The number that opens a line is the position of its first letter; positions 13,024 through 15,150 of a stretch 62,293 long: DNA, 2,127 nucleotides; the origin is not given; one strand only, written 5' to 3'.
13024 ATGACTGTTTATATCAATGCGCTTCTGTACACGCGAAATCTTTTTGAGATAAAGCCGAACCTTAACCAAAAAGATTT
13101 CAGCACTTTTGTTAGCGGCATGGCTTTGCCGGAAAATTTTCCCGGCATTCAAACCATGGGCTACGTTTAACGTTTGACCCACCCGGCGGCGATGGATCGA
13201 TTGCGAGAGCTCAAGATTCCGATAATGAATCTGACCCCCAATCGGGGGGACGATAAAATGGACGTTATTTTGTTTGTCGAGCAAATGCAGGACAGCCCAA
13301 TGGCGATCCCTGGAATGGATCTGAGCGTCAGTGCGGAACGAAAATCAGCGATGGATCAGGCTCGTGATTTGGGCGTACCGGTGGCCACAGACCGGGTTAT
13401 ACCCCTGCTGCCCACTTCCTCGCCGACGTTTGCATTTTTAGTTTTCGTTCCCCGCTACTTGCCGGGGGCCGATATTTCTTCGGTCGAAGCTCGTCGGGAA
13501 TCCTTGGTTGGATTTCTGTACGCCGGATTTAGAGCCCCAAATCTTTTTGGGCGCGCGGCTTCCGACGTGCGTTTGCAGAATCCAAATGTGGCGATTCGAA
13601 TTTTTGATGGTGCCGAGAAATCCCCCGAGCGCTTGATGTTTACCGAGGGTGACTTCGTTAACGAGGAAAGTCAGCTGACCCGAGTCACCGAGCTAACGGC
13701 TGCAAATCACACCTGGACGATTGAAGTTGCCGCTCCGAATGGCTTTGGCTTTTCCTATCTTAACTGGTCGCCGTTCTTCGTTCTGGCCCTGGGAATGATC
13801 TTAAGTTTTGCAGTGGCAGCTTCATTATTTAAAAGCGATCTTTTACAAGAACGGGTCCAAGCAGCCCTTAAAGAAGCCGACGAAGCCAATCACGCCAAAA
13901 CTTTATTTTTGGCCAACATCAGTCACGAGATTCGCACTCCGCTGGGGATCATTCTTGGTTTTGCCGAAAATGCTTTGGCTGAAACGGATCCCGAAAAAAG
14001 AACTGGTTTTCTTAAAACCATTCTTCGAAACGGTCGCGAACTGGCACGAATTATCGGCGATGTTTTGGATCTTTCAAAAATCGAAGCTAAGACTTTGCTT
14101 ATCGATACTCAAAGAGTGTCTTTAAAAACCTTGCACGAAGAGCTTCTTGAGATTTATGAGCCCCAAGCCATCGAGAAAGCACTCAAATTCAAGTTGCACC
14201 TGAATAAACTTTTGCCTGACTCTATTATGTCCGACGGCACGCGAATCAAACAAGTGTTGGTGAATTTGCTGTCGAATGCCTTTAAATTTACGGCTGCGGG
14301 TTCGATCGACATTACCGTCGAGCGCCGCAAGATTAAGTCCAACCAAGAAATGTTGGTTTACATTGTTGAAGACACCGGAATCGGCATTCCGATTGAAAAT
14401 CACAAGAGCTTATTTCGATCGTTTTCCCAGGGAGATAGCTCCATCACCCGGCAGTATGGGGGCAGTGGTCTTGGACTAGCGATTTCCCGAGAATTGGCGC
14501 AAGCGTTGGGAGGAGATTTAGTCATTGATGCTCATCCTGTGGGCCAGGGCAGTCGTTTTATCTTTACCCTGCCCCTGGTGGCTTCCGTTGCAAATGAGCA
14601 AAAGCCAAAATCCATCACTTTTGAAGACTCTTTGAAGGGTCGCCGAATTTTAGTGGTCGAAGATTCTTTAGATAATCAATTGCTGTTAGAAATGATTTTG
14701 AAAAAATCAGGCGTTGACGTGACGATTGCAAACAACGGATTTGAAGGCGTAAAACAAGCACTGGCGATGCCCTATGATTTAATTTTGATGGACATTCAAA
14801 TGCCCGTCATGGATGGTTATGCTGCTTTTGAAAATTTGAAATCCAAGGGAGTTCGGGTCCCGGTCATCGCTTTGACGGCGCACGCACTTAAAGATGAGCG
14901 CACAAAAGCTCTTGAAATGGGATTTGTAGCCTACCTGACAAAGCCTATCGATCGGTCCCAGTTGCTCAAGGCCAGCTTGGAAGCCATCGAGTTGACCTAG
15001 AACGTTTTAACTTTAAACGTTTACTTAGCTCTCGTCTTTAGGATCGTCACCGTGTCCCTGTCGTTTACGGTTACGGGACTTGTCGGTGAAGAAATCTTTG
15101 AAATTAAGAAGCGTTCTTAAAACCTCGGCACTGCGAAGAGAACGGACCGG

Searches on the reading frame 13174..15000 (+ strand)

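Call 42: search_protein_families(library=pfam, proteins=[window:13174-15000:+], max_evalue=0.00001)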
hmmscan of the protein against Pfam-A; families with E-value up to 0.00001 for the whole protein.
window:13174-15000:+ (608 aa): 4 families
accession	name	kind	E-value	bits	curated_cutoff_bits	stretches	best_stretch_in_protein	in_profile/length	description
PF02518.31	HATPase_c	-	1.9e-27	96.4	26.4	1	354-468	2-109/111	Histidine kinase-, DNA gyrase B-, and HSP90-like ATPase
PF00072.30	Response_reg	-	3.6e-26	91.9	30.2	1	492-600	1-109/111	Response regulator receiver domain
PF03924.19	CHASE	-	1.7e-21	77.3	25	1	9-156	44-189/189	CHASE domain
PF00512.31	HisKA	-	2.2e-18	66.5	26.9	1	241-305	1-65/66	His Kinase A (phospho-acceptor) domain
